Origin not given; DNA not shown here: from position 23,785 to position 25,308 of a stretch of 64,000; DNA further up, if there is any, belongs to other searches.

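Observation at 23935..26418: Two tandem exported proteins, each a fusion of three RidA/YjgF domains (single-chain pseudo-trimers)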

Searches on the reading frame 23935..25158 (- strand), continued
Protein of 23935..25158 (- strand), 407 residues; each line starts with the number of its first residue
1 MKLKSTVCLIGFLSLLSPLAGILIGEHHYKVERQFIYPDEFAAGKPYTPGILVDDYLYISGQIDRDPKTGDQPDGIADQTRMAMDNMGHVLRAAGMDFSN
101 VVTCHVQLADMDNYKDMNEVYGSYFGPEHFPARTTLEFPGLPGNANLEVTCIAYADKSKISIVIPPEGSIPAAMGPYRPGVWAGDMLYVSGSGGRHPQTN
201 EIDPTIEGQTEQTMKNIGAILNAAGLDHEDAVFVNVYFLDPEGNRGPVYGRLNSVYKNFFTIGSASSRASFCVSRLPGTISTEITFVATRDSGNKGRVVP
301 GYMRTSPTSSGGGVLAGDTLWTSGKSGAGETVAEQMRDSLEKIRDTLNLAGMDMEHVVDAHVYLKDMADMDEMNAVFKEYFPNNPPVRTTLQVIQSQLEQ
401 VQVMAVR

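Call 25: find_encoding_contigs(protein=P0109, flank=8000, max_places=1)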
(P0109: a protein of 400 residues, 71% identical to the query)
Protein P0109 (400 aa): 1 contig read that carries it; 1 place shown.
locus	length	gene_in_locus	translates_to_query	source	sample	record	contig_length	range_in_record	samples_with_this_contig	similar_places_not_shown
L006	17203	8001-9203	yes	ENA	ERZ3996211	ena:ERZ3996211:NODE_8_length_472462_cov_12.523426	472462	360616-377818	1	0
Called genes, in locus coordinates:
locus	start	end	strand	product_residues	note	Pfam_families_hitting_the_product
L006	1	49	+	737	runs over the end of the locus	PF07995:GSDH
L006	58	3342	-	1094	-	PF13620:CarboxypepD_reg, PF13715:CarbopepD_reg_2 (weak), PF25183:OMP_b-brl_4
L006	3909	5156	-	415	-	PF07969:Amidohydro_3 (faint), PF01979:Amidohydro_1 (weak)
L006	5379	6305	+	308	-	PF01261:AP_endonuc_2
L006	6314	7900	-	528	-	PF00266:Aminotran_5 (weak), PF03841:SelA (weak)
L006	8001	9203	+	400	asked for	PF01042:Ribonuc_L-PSP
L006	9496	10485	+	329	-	PF03069:FmdA_AmdA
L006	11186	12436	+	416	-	PF01408:GFO_IDH_MocA, PF19051:GFO_IDH_MocA_C2, PF22725:GFO_IDH_MocA_C3 (weak)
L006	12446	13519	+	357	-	PF01408:GFO_IDH_MocA, PF02894:GFO_IDH_MocA_C, PF22725:GFO_IDH_MocA_C3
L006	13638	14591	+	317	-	-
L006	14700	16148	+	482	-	PF07995:GSDH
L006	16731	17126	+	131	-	PF00589:Phage_integrase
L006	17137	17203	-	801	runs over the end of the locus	PF12704:MacB_PCD, PF02687:FtsX, PF12704:MacB_PCD, PF02687:FtsX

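Call 26: find_encoding_contigs(protein=P0008, flank=8000, max_places=1)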
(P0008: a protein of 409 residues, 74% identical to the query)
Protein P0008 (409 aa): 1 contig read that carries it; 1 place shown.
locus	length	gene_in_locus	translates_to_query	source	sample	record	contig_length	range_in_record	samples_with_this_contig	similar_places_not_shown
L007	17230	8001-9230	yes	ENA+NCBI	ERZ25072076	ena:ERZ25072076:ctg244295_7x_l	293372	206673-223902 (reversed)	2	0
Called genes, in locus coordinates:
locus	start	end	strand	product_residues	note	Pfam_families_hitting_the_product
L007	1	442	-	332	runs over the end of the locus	PF13384:HTH_23 (weak), PF13518:HTH_28, PF13551:HTH_29 (weak), PF13565:HTH_32, PF00665:rve, PF13683:rve_3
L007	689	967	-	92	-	-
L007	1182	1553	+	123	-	PF00581:Rhodanese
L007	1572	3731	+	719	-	PF26099:DUF8034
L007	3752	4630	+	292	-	PF12715:Abhydrolase_7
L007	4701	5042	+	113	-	PF12715:Abhydrolase_7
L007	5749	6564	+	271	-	PF00149:Metallophos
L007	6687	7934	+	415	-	PF01042:Ribonuc_L-PSP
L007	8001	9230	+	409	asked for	PF01042:Ribonuc_L-PSP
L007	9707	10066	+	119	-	-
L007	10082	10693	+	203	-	-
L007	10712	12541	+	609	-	PF01019:G_glu_transpept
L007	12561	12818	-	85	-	-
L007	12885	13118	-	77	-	-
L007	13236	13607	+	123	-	-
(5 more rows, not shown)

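Call 30: find_related_loci(query=A1, collection=genome_contigs, flank=10000)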
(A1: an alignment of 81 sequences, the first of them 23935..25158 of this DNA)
Query A1 (407 aa) in genome_contigs; peptide patterns used: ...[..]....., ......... (x = any residue, [..] = any of these).
451 stretches matched a pattern; 367 encode a relative of the query (tblastn E <= 1e-3); the best 80 are kept; 78 distinct loci.
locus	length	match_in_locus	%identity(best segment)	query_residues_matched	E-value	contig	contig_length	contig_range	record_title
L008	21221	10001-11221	98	1-407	0e+0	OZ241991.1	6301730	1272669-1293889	MAG: Bryobacterales bacterium isolate be22c93e-b65f-4d75-a14f-d13794267050 genome assembly, chromosome: 1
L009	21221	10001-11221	92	1-407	0e+0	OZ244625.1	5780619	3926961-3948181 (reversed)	MAG: Bryobacterales bacterium isolate 977db337-f3f5-4b10-816d-e0f1db46c981 genome assembly, chromosome: 1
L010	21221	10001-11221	99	1-407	0e+0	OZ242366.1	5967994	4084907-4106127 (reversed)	MAG: Bryobacterales bacterium isolate f0b9ad3e-bf3f-4545-832f-1a66c2db78ab genome assembly, chromosome: 1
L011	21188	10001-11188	83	1-399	0e+0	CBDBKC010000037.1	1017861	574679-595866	MAG: Bryobacterales bacterium isolate 5f91f12a-28cc-4e70-8e9f-3aed67d6a3bc genome assembly, contig: contig_37, whole gen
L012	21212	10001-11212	81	1-407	0e+0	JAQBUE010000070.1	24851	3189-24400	MAG: Acidobacteria bacterium isolate casp150-mb.136 NODE_5313_length_24851_cov_0.107547, whole genome shotgun sequence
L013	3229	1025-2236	76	12-407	0e+0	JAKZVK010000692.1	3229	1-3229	MAG: Bryobacterales bacterium isolate Langseth_MAG_00109 Langseth_MAG_00109_000000000692, whole genome shotgun sequence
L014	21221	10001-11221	97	1-407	0e+0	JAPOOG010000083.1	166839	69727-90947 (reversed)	MAG: Bryobacterales bacterium isolate APA_bin_29 c_000000367251, whole genome shotgun sequence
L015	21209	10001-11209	75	3-407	0e+0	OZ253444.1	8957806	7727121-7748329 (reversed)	MAG: Bryobacterales bacterium isolate 3cac0922-cef3-4e6b-989c-161c3111d54d genome assembly, chromosome: 1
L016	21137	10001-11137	76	29-407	0e+0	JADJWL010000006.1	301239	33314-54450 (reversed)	MAG: Bryobacterales bacterium isolate Kalu_18-Q3-R12-55_BAT3C.261 tig00003321-10-3005830, whole genome shotgun sequence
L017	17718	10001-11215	71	3-407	0e+0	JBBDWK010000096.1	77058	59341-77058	MAG: Bryobacteraceae bacterium isolate LejiaD_62_16 Lejia_D_642_length_77058_cov_9, whole genome shotgun sequence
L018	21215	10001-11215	71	1-407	0e+0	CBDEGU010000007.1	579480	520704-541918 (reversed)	MAG: Bryobacterales bacterium isolate 63e98ee0-76b8-4d66-b35b-f102d4a5bfdb genome assembly, contig: contig_7, whole geno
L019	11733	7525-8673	74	25-407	0e+0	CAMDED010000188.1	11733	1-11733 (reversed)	MAG: Candidatus Sulfopaludibacter sp. SbA3 isolate MaH-04nov19-243 genome assembly, contig: MaH-04nov19-C14181, whole ge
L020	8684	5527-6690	73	22-407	0e+0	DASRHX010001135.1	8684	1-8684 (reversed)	MAG TPA_asm: Bryobacteraceae bacterium isolate SMAG_U10095 k141_1558147, whole genome shotgun sequence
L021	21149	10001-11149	73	25-407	0e+0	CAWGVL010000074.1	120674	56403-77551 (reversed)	MAG: Bryobacteraceae bacterium isolate MFD08700.bin.2.8 genome assembly, contig: contig_66965, whole genome shotgun sequ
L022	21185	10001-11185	70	7-407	0e+0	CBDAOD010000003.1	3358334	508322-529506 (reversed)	MAG: Vicinamibacterales bacterium isolate 1282e159-6dd2-4713-bfde-212400ec611b genome assembly, contig: contig_3, whole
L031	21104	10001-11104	72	24-392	0e+0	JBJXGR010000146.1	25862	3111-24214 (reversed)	MAG: Bryobacteraceae bacterium isolate F1F2.bin.195 k127_4187960, whole genome shotgun sequence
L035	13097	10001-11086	71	29-390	0e+0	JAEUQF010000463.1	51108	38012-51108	MAG: Bryobacterales bacterium isolate new MAG-244 k141_3501616, whole genome shotgun sequence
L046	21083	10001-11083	42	33-403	6e-86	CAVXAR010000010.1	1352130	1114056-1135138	MAG: Vicinamibacteraceae bacterium isolate MFD01275.bin.1.188 genome assembly, contig: contig_6225, whole genome shotgun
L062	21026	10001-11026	36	46-399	4e-54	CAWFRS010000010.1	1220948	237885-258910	MAG: uncultured Planctomycetota bacterium isolate MFD09671.bin.2.141 genome assembly, contig: contig_4001, whole genome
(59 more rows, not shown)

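Call 32: predict_structure(alignment_id=A1)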
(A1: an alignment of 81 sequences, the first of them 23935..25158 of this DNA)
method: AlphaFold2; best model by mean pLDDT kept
length: 407 residues; sequences in the alignment: 81
mean_pLDDT: 92.8   pTM: 0.90
mean pLDDT of the five models: 92.8, 92.6, 91.6, 91.3, 91.1
residues with pLDDT >= 90: 349; 70-90: 32; 50-70: 15; < 50: 11
segments of 3 or more residues with pLDDT < 50: 1-4
pLDDT, mean of each block of 10 residues (from residue 1): 45 51 64 95 92 98 97 98 99 98 98 97 94 98 98 98 97 94 98 96 98 98 98 98 94 96 91 96 98 92 80 93 91 98 96 97 98 97 95 97 97
secondary structure, 60 per line:
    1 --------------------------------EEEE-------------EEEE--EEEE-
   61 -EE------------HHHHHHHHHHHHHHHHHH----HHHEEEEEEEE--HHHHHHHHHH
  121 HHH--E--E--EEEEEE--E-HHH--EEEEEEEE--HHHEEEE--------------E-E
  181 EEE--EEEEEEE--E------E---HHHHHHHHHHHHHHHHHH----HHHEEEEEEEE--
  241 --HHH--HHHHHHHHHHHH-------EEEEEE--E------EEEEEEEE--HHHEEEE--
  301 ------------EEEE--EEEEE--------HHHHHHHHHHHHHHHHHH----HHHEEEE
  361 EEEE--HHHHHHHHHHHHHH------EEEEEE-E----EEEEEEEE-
elements in order: E33-36 E50-53 E56-59 H76-93 E101-108 H111-123 E132-137 E147-154 E160-163 E180-183 E186-192 H206-223 E231-238 H248-259 E267-272 E282-289 E295-298 E313-316 E319-323 H332-349 E357-364 H367-380 E387-392 E399-406

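Call 37: search_protein_representatives(protein=window:23935-25158:-)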
Query: 407 residues. Proteins with E-value up to 0.001 (for the whole library): 10913; up to 1e-10: 2215; up to 1e-30: 106. The best 150 are listed.
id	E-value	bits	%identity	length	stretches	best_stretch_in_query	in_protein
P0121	6.1e-150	516.0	64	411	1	29-396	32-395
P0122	1.1e-128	445.9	74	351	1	19-275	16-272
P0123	3.3e-104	365.4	51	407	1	31-396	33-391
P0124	3.7e-98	345.5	50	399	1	31-396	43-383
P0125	1.3e-89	317.3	48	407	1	32-395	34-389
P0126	1.3e-83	297.6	44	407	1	33-403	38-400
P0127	2.0e-80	287.0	44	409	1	42-397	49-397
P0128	1.6e-79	284.1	42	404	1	41-393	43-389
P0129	1.8e-77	277.4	60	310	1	21-223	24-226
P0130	8.5e-75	268.5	42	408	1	30-394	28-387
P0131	4.1e-67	243.2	52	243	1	153-407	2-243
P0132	1.4e-66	241.5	70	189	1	23-168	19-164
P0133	6.4e-66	239.3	43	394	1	72-392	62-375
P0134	8.1e-66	238.9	38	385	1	13-395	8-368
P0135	3.8e-62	226.9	45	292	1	111-393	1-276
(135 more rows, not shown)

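Call 40: fold_search(model_id=the predicted structure, library=pdb)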
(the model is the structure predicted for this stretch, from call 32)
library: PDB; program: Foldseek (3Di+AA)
matches with E <= 10: 1067; with E <= 0.001: 217
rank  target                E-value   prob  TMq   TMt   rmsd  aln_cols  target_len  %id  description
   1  8qos_E                4.1e-13  1.00  0.29  0.87   1.5       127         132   38  Capra hircus reactive intermediate deaminase A - V25W (released 2024-06-26)
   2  8qov_B                5.0e-13  1.00  0.29  0.88   1.4       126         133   38  Capra hircus reactive intermediate deaminase A mutant - I126Y (released 2024-06-26)
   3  8qos_F                5.6e-13  1.00  0.29  0.87   1.5       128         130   38  Capra hircus reactive intermediate deaminase A - V25W (released 2024-06-26)
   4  8qos_B                6.0e-13  1.00  0.29  0.88   1.6       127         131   38  Capra hircus reactive intermediate deaminase A - V25W (released 2024-06-26)
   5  8qos_C                6.4e-13  1.00  0.29  0.88   1.7       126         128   39  Capra hircus reactive intermediate deaminase A - V25W (released 2024-06-26)
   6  8qop_B                8.1e-13  1.00  0.29  0.85   1.4       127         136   38  Capra hircus reactive intermediate deaminase A - K78A (released 2024-06-26)
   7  8qom_A                9.2e-13  1.00  0.29  0.86   1.5       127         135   38  Capra hircus reactive intermediate deaminase A mutant - R107W (released 2024-06-26)
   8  8qov_A                1.1e-12  1.00  0.30  0.86   2.0       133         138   38  Capra hircus reactive intermediate deaminase A mutant - I126Y (released 2024-06-26)
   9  8qom_B                1.2e-12  1.00  0.30  0.87   1.3       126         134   38  Capra hircus reactive intermediate deaminase A mutant - R107W (released 2024-06-26)
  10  8qoq_B                1.2e-12  1.00  0.29  0.86   1.7       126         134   38  Capra hircus reactive intermediate deaminase A mutant - R107A (released 2024-06-26)
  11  1nq3_C                1.2e-12  1.00  0.29  0.88   1.4       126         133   39  Crystal structure of the mammalian tumor associated antigen UK114 (released 2003-08-26)
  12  1oni_B                1.6e-12  1.00  0.29  0.85   1.7       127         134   38  Crystal structure of a human p14.5, a translational inhibitor reveals different mode of ligand binding near the invari (released 2003-04-08)
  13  8qou_B                1.6e-12  1.00  0.30  0.85   1.9       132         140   38  Reactive intermediate deaminase A mutant - R107K (released 2024-07-10)
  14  1nq3_D                1.7e-12  1.00  0.29  0.88   1.4       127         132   38  Crystal structure of the mammalian tumor associated antigen UK114 (released 2003-08-26)
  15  8qok_A                1.8e-12  1.00  0.29  0.87   1.5       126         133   38  Capra hircus reactive intermediate deaminase A mutant - E124A (released 2024-06-26)
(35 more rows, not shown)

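Call 44: search_protein_families(library=pfam, proteins=[L006:6314-7900:-, L046:11235-12434:+, L062:7094-8311:-, L046:8607-9914:+, L062:8373-9647:-, L046:7645-8535:-, L031:11293-12549:+, L035:11154-12281:+, L017:12388-13572:-, L004:6695-7945:-], max_evalue=0.001)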
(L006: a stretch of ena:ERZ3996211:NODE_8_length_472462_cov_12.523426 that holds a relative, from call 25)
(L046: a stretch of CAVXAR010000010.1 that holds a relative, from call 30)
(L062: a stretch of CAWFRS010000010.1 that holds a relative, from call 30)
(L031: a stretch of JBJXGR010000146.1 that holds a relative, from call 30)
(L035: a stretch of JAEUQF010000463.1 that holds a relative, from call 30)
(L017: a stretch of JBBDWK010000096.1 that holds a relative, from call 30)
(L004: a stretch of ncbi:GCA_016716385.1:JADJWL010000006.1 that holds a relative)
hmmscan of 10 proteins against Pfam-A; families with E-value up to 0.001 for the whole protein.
L006:6314-7900:- (528 aa): 3 families
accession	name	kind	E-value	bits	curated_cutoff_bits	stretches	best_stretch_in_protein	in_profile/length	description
PF00266.25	Aminotran_5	-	1.4e-07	31.2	21.5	1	165-268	117-219/371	Aminotransferase class-V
PF03841.19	SelA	-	6.8e-07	29.1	22.8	1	165-302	109-260/367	L-seryl-tRNA selenium transferase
PF01053.26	Cys_Met_Meta_PP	-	0.00011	21.3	27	1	101-256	60-205/381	Cys/Met metabolism PLP-dependent enzyme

L046:11235-12434:+ (399 aa): 3 families
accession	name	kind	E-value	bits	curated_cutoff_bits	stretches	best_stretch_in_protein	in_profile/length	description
PF00266.25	Aminotran_5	-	8.5e-10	38.6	21.5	1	165-260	128-221/371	Aminotransferase class-V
PF03841.19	SelA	-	1.4e-08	34.7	22.8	1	86-293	51-260/367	L-seryl-tRNA selenium transferase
PF01053.26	Cys_Met_Meta_PP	-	1.6e-07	30.7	27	1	83-245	53-204/381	Cys/Met metabolism PLP-dependent enzyme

L062:7094-8311:- (405 aa): 3 families
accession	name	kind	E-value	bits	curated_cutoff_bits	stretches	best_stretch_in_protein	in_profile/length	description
PF00266.25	Aminotran_5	-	2.2e-07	30.7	21.5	1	173-270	131-227/371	Aminotransferase class-V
PF03841.19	SelA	-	1.8e-06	27.7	22.8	1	53-268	2-236/367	L-seryl-tRNA selenium transferase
PF01053.26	Cys_Met_Meta_PP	-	3.3e-06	26.4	27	1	89-249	54-203/381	Cys/Met metabolism PLP-dependent enzyme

L046:8607-9914:+ (435 aa): 2 families
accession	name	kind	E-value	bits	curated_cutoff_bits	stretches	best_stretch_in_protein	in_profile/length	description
PF07969.17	Amidohydro_3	-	6.1e-12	46.2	29.7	2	72-96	1-25/472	Amidohydrolase family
PF01979.26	Amidohydro_1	-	1.7e-10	41.2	25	1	295-373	237-321/345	Amidohydrolase family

L062:8373-9647:- (424 aa): 2 families
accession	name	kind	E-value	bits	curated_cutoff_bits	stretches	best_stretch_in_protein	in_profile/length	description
PF01979.26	Amidohydro_1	-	2.4e-06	27.5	25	1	269-345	238-320/345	Amidohydrolase family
PF07969.17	Amidohydro_3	-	0.00091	19.2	29.7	0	307-379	407-472/472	Amidohydrolase family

L046:7645-8535:- (296 aa): 1 family
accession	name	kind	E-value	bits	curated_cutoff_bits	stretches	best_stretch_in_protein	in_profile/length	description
PF03737.21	RraA-like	-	1.3e-35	123.3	24.5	1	93-252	1-152/152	Aldolase/RraA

L031:11293-12549:+ (418 aa): 2 families
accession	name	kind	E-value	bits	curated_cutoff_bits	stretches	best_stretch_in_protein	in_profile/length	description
PF13378.12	MR_MLE_C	-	4.9e-46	157.6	29.4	1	199-413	7-214/219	Enolase C-terminal domain-like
PF02746.21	MR_MLE_N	-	2.5e-16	60.4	22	1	93-182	28-117/117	Mandelate racemase / muconate lactonizing enzyme, N-terminal domain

L035:11154-12281:+ (375 aa): 2 families
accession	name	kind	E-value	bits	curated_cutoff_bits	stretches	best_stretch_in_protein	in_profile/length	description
PF13378.12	MR_MLE_C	-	6.7e-25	88.5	29.4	1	162-368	2-219/219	Enolase C-terminal domain-like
PF02746.21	MR_MLE_N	-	9.7e-05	23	22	0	70-100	26-56/117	Mandelate racemase / muconate lactonizing enzyme, N-terminal domain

L017:12388-13572:- (394 aa): 1 family
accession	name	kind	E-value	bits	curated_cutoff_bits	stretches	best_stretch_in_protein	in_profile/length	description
PF01244.27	Peptidase_M19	-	1.5e-87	294.2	26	1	23-387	2-319/319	Membrane dipeptidase (Peptidase family M19)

L004:6695-7945:- (416 aa): 4 families
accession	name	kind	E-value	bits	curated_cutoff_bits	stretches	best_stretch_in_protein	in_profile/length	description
PF00266.25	Aminotran_5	-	1.8e-44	152.6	21.5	1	78-411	41-371/371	Aminotransferase class-V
PF01053.26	Cys_Met_Meta_PP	-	1.1e-06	27.9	27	1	118-212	87-174/381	Cys/Met metabolism PLP-dependent enzyme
PF00155.27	Aminotran_1_2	-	1.9e-06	27.7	19.7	1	91-218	59-192/361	Aminotransferase class I and II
PF01041.23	DegT_DnrJ_EryC1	-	2.4e-05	24.2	19.8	1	79-220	23-154/360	DegT/DnrJ/EryC1/StrS aminotransferase family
